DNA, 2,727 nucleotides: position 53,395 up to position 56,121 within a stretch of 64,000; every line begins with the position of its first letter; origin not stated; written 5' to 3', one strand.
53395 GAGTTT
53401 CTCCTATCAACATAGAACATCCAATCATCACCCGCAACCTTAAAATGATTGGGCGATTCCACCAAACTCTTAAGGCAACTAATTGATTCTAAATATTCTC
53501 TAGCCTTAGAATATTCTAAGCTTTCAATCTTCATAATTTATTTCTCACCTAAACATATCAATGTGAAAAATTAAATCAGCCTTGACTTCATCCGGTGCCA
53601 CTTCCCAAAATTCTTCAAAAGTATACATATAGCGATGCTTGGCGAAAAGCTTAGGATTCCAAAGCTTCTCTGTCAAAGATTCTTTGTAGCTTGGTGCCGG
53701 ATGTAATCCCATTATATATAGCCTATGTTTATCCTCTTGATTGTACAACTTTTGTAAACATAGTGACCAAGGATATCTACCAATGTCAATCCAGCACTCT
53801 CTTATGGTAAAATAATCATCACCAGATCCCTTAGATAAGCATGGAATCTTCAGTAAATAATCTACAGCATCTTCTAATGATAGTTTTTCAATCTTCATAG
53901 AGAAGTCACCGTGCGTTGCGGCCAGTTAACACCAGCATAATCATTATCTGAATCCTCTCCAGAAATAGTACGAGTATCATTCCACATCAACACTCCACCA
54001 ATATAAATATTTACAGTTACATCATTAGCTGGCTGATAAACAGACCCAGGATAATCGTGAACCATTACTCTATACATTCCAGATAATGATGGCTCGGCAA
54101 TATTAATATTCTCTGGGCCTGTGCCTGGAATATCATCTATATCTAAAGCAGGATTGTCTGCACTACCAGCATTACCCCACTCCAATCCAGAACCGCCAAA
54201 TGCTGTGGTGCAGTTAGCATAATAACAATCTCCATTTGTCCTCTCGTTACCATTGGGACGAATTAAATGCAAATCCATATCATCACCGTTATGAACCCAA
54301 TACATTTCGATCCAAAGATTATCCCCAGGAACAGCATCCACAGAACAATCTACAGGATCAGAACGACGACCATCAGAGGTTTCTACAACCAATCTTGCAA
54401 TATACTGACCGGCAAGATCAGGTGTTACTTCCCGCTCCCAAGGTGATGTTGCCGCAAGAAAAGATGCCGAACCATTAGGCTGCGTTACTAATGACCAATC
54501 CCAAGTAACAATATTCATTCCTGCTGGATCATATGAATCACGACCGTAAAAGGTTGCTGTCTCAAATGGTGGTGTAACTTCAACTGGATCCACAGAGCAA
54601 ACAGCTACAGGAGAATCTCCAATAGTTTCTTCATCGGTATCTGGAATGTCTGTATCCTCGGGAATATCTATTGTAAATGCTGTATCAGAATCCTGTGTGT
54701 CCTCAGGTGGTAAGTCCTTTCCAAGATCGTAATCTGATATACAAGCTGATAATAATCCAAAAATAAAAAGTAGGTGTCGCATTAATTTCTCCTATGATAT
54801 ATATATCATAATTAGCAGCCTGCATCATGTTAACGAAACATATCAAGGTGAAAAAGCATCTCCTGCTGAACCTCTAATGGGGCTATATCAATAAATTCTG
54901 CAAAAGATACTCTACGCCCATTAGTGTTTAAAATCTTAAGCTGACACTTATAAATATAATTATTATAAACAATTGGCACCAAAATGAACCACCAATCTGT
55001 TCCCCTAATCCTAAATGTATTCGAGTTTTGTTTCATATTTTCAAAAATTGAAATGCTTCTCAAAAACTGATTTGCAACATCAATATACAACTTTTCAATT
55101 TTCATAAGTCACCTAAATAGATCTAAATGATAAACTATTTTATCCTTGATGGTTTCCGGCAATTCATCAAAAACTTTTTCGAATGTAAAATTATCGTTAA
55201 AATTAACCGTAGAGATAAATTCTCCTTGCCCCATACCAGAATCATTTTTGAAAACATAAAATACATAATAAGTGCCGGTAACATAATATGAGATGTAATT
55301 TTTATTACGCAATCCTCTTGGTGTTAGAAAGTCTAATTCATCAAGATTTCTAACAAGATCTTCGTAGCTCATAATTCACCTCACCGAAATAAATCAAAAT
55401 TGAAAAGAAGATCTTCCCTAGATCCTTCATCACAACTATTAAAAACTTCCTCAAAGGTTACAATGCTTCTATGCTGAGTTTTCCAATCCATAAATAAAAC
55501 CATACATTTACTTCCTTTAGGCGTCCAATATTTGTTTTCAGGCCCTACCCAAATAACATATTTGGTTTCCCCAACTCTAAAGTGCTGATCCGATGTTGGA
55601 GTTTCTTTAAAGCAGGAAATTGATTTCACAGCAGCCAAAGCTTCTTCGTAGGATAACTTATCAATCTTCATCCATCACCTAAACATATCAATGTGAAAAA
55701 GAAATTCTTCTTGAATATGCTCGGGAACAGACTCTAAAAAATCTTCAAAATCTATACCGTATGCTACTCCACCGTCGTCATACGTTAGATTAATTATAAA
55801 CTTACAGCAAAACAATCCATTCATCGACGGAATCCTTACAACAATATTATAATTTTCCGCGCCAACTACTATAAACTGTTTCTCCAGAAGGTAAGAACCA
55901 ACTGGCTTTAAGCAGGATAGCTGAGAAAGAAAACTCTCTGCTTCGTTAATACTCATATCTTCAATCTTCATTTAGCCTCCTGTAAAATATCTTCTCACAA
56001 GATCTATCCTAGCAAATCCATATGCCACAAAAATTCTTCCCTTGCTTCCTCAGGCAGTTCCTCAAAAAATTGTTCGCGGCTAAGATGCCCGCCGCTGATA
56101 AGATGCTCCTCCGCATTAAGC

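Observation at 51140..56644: Expanded family of about 18 small proteins: variable N-terminus plus a shared ~25-aa C-terminal module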

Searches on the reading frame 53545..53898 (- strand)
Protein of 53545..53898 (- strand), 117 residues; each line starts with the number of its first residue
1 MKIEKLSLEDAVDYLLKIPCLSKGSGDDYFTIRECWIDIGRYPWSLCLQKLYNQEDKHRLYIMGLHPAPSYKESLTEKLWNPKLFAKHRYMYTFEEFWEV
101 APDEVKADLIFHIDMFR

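Call 6: search_protein_families(library=pfam, proteins=[window:53545-53898:-], max_evalue=1)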
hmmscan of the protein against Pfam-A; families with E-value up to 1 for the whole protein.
window:53545-53898:- (117 aa): 0 families

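Call 7: search_protein_families(library=phrogs, proteins=[window:53545-53898:-], max_evalue=1)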
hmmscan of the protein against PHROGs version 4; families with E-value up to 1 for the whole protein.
window:53545-53898:- (117 aa): 0 families

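Call 22: find_related_loci(query=window:53545-53898:-, collection=viral_contigs, flank=10000)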
Query window:53545-53898:- (117 aa) in viral_contigs; peptide patterns used: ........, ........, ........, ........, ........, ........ (x = any residue, [..] = any of these).
8 stretches matched a pattern, but none encodes a relative of the query by tblastn (E <= 1e-3).

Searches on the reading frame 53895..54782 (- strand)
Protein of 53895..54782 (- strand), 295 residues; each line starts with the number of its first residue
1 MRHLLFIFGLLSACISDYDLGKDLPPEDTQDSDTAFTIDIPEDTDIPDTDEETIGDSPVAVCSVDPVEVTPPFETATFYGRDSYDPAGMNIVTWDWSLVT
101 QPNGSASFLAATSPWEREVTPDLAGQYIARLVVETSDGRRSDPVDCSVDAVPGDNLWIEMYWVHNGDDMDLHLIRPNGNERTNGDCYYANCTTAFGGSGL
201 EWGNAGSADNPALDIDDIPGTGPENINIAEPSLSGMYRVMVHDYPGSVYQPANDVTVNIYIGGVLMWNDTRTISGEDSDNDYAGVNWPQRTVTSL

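Call 8: search_protein_families(library=pfam, proteins=[window:53895-54782:-], max_evalue=0.01)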
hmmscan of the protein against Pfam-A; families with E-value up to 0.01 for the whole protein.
window:53895-54782:- (295 aa): 1 family
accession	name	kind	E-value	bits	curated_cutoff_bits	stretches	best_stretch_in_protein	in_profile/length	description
PF22352.2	K319L-like_PKD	-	0.00036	20.9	27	1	67-142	5-78/84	K319L-like, PKD domain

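Call 12: search_protein_families(library=phrogs, proteins=[window:53895-54782:-], max_evalue=0.001)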
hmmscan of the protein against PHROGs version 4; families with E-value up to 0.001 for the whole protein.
window:53895-54782:- (295 aa): 0 families

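Call 68: search_protein_families(library=ncbifam, proteins=[window:53895-54782:-], max_evalue=0.01)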
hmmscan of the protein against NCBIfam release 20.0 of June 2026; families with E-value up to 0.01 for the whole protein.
window:53895-54782:- (295 aa): 0 families

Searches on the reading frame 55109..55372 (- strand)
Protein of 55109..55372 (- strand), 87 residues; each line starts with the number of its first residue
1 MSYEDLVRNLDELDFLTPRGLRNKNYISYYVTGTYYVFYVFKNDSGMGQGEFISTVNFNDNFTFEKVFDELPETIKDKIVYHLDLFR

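Call 49: search_dna_similar(query=window:55109-55372:-, collection=phages, mode=protein, max_evalue=0.01, max_rows=20)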
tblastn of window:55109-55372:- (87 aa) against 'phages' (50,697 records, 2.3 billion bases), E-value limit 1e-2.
No match.

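Call 100: find_related_loci(query=A6, collection=genome_contigs, flank=6000)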
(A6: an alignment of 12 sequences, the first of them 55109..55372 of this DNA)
Query A6 (87 aa) in genome_contigs; peptide patterns used: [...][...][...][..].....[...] (x = any residue, [..] = any of these).
37 stretches matched a pattern, but none encodes a relative of the query by tblastn (E <= 1e-3).

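Call 101: find_related_loci(query=A6, collection=metagenome_contigs, flank=10000)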
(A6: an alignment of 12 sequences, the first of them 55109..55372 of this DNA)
Query A6 (87 aa) in metagenome_contigs; peptide patterns used: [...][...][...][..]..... (x = any residue, [..] = any of these).
480 stretches matched a pattern; 10 encode a relative of the query (tblastn E <= 1e-3); 10 distinct loci.
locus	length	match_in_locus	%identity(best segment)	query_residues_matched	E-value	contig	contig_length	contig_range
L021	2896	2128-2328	35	22-86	5e-9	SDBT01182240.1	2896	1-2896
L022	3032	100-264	37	31-87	5e-9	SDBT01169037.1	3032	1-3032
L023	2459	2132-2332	37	28-87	1e-7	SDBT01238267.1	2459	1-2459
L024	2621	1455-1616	35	30-86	2e-6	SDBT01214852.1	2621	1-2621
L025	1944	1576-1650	48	62-86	3e-6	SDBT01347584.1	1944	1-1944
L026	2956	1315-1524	28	4-86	3e-6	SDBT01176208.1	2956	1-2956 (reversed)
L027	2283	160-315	32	29-87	3e-6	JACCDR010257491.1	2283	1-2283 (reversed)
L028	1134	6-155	35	31-87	3e-6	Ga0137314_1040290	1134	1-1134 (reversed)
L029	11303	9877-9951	48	63-87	5e-6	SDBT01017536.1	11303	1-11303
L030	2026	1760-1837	38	62-87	5e-6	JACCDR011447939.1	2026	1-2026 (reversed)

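Call 104: search_protein_families(library=pfam, proteins=[L029:3777-5801:+, L029:5840-6628:+, L029:8082-8777:+, L029:8819-9658:+, L029:9951-10406:+, L029:10406-10903:+, L029:1516-1959:+, L029:3352-3774:+, L029:2321-2716:+, L029:7271-7648:+], max_evalue=0.001)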
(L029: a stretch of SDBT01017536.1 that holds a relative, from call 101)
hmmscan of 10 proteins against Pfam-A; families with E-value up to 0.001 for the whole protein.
L029:3777-5801:+ (674 aa): 5 families
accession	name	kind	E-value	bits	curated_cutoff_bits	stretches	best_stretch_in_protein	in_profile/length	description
PF01434.24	Peptidase_M41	-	1.7e-25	90.5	29.9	1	464-637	5-191/191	Peptidase family M41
PF00004.35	AAA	-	3.7e-08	34.3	21.2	1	75-154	1-81/131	ATPase family associated with various cellular activities (AAA)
PF10431.15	ClpB_D2-small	-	2.1e-06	28.1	21.9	1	352-430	3-80/81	C-terminal, D2-small domain, of ClpB protein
PF07728.20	AAA_5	-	0.00015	22.3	22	1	75-141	2-77/139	AAA domain (dynein-related subfamily)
PF13173.12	AAA_14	-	0.00017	22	27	1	74-156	4-88/129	AAA domain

L029:5840-6628:+ (262 aa): 1 family
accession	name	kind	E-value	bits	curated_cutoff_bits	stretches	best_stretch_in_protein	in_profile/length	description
PF01145.31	Band_7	-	5e-34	118.3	23.6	1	18-204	2-174/176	SPFH domain / Band 7 family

L029:8082-8777:+ (231 aa): 0 families

L029:8819-9658:+ (279 aa): 2 families
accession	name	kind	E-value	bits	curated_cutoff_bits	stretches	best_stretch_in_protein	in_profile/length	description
PF01471.23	PG_binding_1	-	2.3e-18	66.5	23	1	44-102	1-57/57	Putative peptidoglycan binding domain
PF09374.15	PG_binding_3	-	0.00059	20.4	24.6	0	52-83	7-35/76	Predicted Peptidoglycan domain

L029:9951-10406:+ (151 aa): 0 families

L029:10406-10903:+ (165 aa): 0 families

L029:1516-1959:+ (147 aa): 0 families

L029:3352-3774:+ (140 aa): 0 families

L029:2321-2716:+ (131 aa): 0 families

L029:7271-7648:+ (125 aa): 0 families

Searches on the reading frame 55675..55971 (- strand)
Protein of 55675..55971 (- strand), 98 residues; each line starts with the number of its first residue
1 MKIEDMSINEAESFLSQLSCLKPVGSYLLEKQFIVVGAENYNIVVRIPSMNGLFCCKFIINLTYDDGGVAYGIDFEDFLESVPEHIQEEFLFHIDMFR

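Call 6: search_protein_families(library=pfam, proteins=[window:55675-55971:-], max_evalue=1)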
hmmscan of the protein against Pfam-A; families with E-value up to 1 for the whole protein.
window:55675-55971:- (98 aa): 2 families
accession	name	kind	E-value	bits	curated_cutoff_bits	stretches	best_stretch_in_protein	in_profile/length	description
PF14377.11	UBM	-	0.019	14.8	23.3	1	72-89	8-24/35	Ubiquitin binding region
PF13108.11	DUF3969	-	0.17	12.4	25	0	2-33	22-53/106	Protein of unknown function (DUF3969)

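Call 7: search_protein_families(library=phrogs, proteins=[window:55675-55971:-], max_evalue=1)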
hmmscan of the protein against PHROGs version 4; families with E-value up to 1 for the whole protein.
window:55675-55971:- (98 aa): 1 family
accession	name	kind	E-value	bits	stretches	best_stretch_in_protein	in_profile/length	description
phrog_36167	-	unknown function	0.25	12.5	0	9-22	3-16/71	-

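Call 27: search_protein_families(library=pfam, alignment_id=A2, max_evalue=0.01)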
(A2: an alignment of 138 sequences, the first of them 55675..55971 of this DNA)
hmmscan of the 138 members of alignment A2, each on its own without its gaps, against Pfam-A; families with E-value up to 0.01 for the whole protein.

A. member 1, window:55675-55971:- (98 aa): 0 families

B. families by the number of members that match (of 138 scanned): 2 families
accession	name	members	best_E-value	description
PF05657.16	DUF806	1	0.0029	Protein of unknown function (DUF806)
PF06908.16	YpsA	1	0.0034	YspA SLOG family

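Call 28: search_solved_structures(query=A2, max_evalue=10)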
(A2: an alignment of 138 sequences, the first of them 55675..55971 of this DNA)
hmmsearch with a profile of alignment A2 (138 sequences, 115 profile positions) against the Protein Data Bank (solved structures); distinct sequences matched with E-value up to 10: 3.
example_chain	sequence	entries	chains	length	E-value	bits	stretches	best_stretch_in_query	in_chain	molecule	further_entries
8x4k_A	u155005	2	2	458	0.044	17.5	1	23-111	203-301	Subversion of eukaryotic traffic protein A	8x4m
8x4j_A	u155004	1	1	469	0.046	17.4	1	23-111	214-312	Subversion of eukaryotic traffic protein A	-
8b3s_A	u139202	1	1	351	0.21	15.3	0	55-92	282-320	UPF0736 protein B4122_0676,UPF0736 protein YjbA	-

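Call 31: predict_structure(alignment_id=A2)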
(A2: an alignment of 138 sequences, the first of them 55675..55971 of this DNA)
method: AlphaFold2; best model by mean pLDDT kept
length: 98 residues; sequences in the alignment: 138
mean_pLDDT: 93.9   pTM: 0.83
mean pLDDT of the five models: 93.9, 93.7, 93.7, 93.0, 92.3
residues with pLDDT >= 90: 87; 70-90: 7; 50-70: 4; < 50: 0
segments of 3 or more residues with pLDDT < 50: none
pLDDT, mean of each block of 10 residues (from residue 1): 93 97 95 96 91 83 97 97 97 94
secondary structure, 60 per line:
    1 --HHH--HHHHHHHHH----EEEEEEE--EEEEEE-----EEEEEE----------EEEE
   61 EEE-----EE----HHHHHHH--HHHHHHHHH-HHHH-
elements in order: H8-16 E21-27 E30-35 E41-46 E57-63 H75-81 H84-92 H94-97

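Call 36: fold_search(model_id=the predicted structure, library=pdb)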
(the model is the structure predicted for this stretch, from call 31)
No match with E <= 0.001 here; weaker rows may still be real.
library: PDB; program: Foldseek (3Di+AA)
matches with E <= 10: 500; with E <= 0.001: 0
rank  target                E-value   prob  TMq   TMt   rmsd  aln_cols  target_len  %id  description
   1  5jm8_E                5.6e-02  0.87  0.44  0.11   7.3        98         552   11  The structure of ATP-bound aerobactin synthetase IucA from a hypervirulent pathotype of Klebsiella pneumoniae (released 2016-06-15)
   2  5jm7                  9.6e-02  0.80  0.42  0.10   6.6        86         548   14  The structure of aerobactin synthetase IucA from a hypervirulent pathotype of Klebsiella pneumoniae (released 2016-06-15)
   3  4fma_J                1.4e-01  0.33  0.29  0.11   9.8        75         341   16  EspG structure (released 2012-09-05)
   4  5jm8_A                1.6e-01  0.75  0.44  0.11   6.6        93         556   13  The structure of ATP-bound aerobactin synthetase IucA from a hypervirulent pathotype of Klebsiella pneumoniae (released 2016-06-15)
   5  5jm8_C                1.6e-01  0.75  0.45  0.11   6.7        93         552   13  The structure of ATP-bound aerobactin synthetase IucA from a hypervirulent pathotype of Klebsiella pneumoniae (released 2016-06-15)
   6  4fmc_E                1.8e-01  0.47  0.33  0.12   8.5        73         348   14  EspG-Rab1 complex (released 2012-09-05)
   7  5jm8_D                1.9e-01  0.66  0.43  0.11   6.9        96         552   11  The structure of ATP-bound aerobactin synthetase IucA from a hypervirulent pathotype of Klebsiella pneumoniae (released 2016-06-15)
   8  6ums_C                2.1e-01  0.38  0.36  0.27  11.6       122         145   11  Crystal structure of MavC in complex with its substrate mimic in C222(1) space group (released 2020-05-27)
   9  3vx7_B                2.5e-01  0.63  0.42  0.30   5.1        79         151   14  Crystal structure of Kluyveromyces marxianus Atg7NTD-Atg10 complex (released 2012-11-14)
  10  4fma_L                2.7e-01  0.23  0.30  0.12   9.4        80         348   15  EspG structure (released 2012-09-05)
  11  9b5c_C                2.8e-01  0.38  0.36  0.27   8.1       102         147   15  Ubiquitin E1-Ub-E2 tetrahedral transthiolation intermediate mimic (doubly Ub-loaded) - consensus map and model (released 2024-06-05)
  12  9lpk_D                2.8e-01  0.20  0.31  0.24  11.4       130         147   12  Structure of human PADI6-UHRF1-UBE2D3 complex (released 2026-01-28)
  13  8smw_L                3.0e-01  0.25  0.35  0.26  11.6       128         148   15  Cryo-EM structure of the human nucleosome core particle in complex with RNF168 and UbcH5c~Ub (UbcH5c chemically conjug (released 2024-01-17)
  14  8suw_P                3.0e-01  0.12  0.19  0.06  11.6       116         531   12  E. coli SIR2-HerA complex (dodecamer SIR2 bound 4 protomers of HerA) (released 2024-03-27)
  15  3rpg_A                3.2e-01  0.35  0.36  0.27   7.9       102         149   13  Bmi1/Ring1b-UbcH5c complex structure (released 2011-08-17)
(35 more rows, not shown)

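Call 42: fold_search(model_id=the predicted structure, library=viral)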
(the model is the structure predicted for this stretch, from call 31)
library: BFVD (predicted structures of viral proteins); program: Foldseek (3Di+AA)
matches with E <= 10: 500; with E <= 0.001: 0
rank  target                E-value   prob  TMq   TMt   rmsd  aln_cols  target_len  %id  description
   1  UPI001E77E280         2.7e-02  0.96  0.48  0.25   9.9       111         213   10  (no name look-up for this kind of identifier)
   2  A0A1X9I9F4            3.0e-02  0.51  0.29  0.30  10.7        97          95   14  Uncharacterized protein [Staphylococcus phage vB_SscM-1]
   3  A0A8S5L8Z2            4.1e-02  0.51  0.31  0.34  10.3        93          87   18  Uncharacterized protein [Siphoviridae sp. ct4T77]
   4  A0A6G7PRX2            6.3e-02  0.44  0.34  0.06  11.8        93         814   14  RNA-dependent RNA polymerase [Callamezzo narna-like virus]
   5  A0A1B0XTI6            6.7e-02  0.84  0.43  0.43   7.7        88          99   11  (no name in the UniProt tables at hand)
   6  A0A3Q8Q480            7.1e-02  0.77  0.40  0.37   7.5        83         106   14  (no name in the UniProt tables at hand)
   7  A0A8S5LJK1            7.1e-02  0.84  0.44  0.19   8.1       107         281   11  Uncharacterized protein [Myoviridae sp. ct6uZ8]
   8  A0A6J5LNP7            9.0e-02  0.35  0.29  0.19  10.2        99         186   19  Uncharacterized protein [uncultured Caudovirales phage]
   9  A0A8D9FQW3            9.0e-02  0.57  0.33  0.24   8.7       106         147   10  Uncharacterized protein [uncultured marine phage]
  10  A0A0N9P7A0            9.5e-02  0.66  0.34  0.37   9.1        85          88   13  Uncharacterized protein [Acidianus rod-shaped virus 2]
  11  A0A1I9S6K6            9.5e-02  0.90  0.48  0.40   8.9       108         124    6  (no name in the UniProt tables at hand)
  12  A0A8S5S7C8            9.5e-02  0.89  0.47  0.45   8.2        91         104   11  Uncharacterized protein [Siphoviridae sp. ctBAZ2]
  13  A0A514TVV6            1.0e-01  0.66  0.37  0.30   9.2        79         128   19  Uncharacterized protein [Aeromonas phage D3]
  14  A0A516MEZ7            1.0e-01  0.15  0.18  0.20  14.0        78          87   19  (no name in the UniProt tables at hand)
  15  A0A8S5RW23            1.0e-01  0.30  0.28  0.14   9.3       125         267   12  Uncharacterized protein [Siphoviridae sp. ctHip2]
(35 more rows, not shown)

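Call 74: search_protein_families(library=phrogs, alignment_id=A2, max_evalue=0.001)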
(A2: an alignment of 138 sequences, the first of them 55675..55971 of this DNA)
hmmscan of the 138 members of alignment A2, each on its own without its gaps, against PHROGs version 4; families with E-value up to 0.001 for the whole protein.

A. member 1, window:55675-55971:- (98 aa): 0 families

B. families by the number of members that match (of 138 scanned): 2 families
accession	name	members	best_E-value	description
phrog_3474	-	1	9.5e-05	-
phrog_35185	-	1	0.00065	-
